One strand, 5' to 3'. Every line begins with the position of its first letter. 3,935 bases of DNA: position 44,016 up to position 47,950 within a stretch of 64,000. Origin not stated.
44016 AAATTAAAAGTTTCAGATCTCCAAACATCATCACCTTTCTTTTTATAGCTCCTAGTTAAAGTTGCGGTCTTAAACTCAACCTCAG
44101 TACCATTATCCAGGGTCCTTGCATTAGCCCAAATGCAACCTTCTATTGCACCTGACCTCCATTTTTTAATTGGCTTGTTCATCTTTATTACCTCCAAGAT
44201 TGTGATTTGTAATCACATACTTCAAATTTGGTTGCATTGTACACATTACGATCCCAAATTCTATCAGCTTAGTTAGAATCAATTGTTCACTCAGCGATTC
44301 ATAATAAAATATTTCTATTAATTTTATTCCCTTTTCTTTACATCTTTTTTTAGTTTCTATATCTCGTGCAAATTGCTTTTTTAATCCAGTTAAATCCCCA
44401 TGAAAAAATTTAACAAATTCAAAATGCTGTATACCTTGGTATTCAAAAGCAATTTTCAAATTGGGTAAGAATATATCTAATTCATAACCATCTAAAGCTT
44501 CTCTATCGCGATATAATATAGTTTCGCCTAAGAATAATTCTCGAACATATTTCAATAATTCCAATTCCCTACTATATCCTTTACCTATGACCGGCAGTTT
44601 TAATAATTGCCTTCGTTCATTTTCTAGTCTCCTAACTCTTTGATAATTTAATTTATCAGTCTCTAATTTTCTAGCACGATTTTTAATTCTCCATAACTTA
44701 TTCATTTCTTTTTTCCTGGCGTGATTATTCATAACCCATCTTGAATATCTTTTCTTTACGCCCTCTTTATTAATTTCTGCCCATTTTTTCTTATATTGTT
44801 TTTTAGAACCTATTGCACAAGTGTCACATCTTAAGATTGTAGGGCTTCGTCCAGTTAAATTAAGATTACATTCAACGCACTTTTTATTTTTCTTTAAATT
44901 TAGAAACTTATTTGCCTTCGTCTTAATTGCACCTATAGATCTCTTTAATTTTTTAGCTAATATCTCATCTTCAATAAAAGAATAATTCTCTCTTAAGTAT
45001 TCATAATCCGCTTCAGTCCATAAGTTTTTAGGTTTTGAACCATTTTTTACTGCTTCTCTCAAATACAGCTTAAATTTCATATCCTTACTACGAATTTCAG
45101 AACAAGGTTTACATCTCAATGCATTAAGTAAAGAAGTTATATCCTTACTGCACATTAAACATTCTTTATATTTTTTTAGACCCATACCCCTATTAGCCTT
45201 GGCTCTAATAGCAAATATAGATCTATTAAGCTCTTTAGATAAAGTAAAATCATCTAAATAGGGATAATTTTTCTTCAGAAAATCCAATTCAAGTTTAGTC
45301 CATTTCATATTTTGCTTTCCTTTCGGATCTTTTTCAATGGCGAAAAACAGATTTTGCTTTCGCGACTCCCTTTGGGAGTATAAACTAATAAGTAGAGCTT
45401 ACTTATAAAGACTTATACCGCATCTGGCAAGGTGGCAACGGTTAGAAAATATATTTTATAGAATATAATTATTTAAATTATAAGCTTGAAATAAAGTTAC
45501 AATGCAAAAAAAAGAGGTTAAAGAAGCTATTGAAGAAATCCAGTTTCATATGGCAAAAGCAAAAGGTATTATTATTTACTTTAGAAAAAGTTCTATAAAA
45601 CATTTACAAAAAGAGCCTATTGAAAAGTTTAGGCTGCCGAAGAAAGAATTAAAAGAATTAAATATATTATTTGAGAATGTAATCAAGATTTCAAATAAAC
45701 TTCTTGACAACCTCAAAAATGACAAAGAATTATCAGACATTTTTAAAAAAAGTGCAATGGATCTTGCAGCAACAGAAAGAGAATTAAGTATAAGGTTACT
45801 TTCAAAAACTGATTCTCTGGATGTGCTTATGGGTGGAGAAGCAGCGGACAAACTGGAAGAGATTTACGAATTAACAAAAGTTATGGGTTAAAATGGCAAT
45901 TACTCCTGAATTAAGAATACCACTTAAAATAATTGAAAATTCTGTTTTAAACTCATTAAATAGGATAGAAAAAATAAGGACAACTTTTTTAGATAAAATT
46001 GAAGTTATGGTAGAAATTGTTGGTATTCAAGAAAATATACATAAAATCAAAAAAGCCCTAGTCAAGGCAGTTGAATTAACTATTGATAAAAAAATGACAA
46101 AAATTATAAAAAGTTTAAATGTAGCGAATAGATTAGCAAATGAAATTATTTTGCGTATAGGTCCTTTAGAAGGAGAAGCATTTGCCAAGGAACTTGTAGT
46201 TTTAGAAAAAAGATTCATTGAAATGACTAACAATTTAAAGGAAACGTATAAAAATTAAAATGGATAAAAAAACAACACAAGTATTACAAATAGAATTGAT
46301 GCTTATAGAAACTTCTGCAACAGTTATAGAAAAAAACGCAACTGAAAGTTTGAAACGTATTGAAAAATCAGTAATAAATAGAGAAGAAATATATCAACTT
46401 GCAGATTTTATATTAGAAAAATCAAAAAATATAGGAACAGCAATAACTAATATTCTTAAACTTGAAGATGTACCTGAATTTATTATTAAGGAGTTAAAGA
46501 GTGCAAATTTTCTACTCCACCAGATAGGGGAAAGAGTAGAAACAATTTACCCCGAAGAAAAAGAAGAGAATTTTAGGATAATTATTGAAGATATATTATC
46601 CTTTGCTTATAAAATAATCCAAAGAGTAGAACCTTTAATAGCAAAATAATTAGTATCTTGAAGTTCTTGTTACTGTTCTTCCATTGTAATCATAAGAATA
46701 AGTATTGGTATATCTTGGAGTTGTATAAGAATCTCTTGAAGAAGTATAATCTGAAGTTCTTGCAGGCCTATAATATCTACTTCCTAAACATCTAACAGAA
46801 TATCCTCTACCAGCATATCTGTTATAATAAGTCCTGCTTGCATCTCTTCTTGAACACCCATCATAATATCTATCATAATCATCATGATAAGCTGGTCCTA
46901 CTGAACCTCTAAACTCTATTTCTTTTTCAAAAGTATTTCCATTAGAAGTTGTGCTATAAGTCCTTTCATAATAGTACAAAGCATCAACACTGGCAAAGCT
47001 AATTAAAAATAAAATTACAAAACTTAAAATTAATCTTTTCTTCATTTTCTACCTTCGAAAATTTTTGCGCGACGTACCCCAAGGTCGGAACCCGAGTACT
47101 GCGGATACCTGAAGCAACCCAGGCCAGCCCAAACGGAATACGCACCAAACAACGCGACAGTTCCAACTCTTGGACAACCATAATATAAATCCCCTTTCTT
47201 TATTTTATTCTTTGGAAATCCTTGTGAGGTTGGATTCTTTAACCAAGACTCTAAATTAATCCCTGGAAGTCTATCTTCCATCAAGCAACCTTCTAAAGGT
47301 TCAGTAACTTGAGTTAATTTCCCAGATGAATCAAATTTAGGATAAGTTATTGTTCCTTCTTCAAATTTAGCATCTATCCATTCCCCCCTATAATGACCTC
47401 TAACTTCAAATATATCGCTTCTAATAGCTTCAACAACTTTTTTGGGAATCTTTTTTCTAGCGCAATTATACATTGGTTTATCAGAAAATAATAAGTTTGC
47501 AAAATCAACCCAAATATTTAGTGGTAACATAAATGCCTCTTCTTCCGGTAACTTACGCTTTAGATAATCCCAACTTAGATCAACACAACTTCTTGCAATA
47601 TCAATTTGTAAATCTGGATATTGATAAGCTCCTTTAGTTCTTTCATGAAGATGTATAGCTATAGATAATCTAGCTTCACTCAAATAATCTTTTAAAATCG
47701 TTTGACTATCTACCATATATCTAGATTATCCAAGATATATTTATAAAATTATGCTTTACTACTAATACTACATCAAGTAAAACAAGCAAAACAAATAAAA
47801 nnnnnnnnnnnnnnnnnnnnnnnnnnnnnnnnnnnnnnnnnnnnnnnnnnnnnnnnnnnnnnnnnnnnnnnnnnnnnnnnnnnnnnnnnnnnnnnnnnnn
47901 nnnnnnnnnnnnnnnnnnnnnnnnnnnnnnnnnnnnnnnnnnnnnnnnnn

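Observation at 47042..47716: Orphan DGR target: hypervariable CLec-type protein with no reverse transcriptase or template repeat nearby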

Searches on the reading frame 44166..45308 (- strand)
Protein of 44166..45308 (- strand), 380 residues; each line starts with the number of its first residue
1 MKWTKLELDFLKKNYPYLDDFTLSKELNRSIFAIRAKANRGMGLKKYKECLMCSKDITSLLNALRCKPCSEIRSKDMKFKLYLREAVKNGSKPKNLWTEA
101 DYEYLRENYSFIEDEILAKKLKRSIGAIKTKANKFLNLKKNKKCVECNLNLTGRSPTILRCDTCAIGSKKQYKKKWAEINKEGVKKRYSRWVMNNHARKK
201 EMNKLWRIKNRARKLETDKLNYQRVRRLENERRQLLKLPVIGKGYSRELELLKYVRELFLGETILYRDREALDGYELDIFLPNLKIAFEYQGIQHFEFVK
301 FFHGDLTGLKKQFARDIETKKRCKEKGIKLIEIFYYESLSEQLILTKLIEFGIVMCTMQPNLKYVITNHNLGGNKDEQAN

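Call 7: search_protein_families(library=pfam, proteins=[window:44166-45308:-], max_evalue=0.1)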
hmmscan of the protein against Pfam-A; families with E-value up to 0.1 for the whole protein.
window:44166-45308:- (380 aa): 1 family
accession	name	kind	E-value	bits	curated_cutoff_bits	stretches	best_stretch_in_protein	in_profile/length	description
PF00130.28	C1_1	-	0.054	13.8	26.5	0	137-165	7-35/53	Phorbol esters/diacylglycerol binding domain (C1 domain)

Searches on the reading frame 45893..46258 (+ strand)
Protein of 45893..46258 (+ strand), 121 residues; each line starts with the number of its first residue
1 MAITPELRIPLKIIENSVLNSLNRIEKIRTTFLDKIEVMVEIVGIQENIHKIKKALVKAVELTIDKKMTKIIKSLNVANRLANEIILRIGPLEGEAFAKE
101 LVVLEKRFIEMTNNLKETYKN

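Call 7: search_protein_families(library=pfam, proteins=[window:45893-46258:+], max_evalue=0.1)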
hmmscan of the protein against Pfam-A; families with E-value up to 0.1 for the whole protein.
window:45893-46258:+ (121 aa): 2 families
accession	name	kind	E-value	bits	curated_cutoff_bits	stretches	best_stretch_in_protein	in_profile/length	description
PF08732.16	HIM1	-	0.00063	19.8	28.7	0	16-70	28-82/169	HIM1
PF14182.11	YgaB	-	0.081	13.8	27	1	21-75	22-74/77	YgaB-like protein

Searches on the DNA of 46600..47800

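Call 62: search_rna_families(source=window, start=46600, end=47800, threshold=evalue, max_evalue=1)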
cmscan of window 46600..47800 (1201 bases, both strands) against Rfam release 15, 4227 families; matches with E-value up to 1: 0.
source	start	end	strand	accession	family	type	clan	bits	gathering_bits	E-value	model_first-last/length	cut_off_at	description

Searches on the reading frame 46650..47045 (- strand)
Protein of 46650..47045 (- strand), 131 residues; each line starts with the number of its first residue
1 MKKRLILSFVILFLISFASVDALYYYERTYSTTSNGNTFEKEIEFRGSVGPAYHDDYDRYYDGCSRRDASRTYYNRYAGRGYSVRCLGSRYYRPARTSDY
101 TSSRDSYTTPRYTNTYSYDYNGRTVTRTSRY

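Call 7: search_protein_families(library=pfam, proteins=[window:46650-47045:-], max_evalue=0.1)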
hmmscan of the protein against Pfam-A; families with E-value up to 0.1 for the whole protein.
window:46650-47045:- (131 aa): 0 families

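Call 78: search_protein_families(library=ncbifam, proteins=[window:46650-47045:-], max_evalue=0.01)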
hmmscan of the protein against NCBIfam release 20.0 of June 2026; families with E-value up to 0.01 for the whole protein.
window:46650-47045:- (131 aa): 0 families

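Call 79: search_protein_families(library=phrogs, proteins=[window:46650-47045:-], max_evalue=0.01)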
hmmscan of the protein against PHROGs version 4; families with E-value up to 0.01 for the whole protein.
window:46650-47045:- (131 aa): 0 families
